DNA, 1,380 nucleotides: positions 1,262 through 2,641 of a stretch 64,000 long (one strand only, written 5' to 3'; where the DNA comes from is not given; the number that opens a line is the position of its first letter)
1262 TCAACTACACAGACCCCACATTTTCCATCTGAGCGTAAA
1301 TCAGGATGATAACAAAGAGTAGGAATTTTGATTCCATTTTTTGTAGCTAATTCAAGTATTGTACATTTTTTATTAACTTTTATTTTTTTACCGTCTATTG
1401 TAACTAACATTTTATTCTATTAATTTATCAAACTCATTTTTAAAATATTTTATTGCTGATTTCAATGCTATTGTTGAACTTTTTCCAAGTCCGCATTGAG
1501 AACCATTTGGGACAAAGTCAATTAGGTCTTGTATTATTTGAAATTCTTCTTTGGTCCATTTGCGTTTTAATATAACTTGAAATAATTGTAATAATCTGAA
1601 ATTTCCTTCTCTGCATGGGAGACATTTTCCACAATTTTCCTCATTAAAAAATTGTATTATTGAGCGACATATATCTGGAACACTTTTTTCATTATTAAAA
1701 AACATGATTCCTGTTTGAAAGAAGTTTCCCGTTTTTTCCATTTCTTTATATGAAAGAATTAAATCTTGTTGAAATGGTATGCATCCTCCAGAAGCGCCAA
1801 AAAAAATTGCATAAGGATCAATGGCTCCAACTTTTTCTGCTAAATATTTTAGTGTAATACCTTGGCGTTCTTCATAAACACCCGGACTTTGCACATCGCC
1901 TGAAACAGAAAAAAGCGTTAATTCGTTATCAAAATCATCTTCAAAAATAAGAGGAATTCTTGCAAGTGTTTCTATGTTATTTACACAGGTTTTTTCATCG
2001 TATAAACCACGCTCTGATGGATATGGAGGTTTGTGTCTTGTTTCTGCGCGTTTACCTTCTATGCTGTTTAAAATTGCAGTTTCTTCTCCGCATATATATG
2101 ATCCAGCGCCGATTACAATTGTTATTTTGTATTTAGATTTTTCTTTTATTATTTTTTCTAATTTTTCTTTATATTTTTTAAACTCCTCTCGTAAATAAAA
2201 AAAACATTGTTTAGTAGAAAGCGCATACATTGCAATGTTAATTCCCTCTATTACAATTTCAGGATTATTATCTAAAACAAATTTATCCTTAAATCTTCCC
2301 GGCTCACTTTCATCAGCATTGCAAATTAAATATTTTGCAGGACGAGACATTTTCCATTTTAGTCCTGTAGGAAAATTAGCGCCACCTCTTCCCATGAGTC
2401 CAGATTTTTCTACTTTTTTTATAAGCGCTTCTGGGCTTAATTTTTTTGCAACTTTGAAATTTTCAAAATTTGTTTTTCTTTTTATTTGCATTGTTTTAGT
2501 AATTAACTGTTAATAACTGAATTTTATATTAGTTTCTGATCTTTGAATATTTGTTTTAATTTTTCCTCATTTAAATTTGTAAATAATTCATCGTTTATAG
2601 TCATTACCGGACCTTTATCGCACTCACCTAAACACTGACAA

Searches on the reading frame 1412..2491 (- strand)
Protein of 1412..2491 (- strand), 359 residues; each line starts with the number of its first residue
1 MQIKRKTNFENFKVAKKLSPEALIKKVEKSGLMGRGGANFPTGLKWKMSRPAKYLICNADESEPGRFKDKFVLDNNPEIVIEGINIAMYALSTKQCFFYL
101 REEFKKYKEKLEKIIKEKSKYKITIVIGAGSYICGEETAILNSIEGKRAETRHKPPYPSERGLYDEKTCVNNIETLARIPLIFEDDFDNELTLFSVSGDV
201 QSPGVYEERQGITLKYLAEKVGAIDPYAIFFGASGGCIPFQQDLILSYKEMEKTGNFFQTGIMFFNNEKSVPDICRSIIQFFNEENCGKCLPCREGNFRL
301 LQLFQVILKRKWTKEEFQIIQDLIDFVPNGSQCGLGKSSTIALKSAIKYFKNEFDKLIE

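Call 9: search_protein_families(library=pfam, proteins=[window:1412-2491:-], max_evalue=0.001)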
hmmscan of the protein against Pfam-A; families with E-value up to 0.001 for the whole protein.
window:1412-2491:- (359 aa): 2 families
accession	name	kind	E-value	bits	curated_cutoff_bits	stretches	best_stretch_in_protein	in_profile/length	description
PF01512.22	Complex1_51K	-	4.4e-42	144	31.2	1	27-180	1-149/150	Nuo51 FMN-binding domain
PF10589.14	NADH_4Fe-4S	-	1.4e-21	76.6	23.5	1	273-355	1-83/85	NADH-ubiquinone oxidoreductase-F iron-sulfur binding region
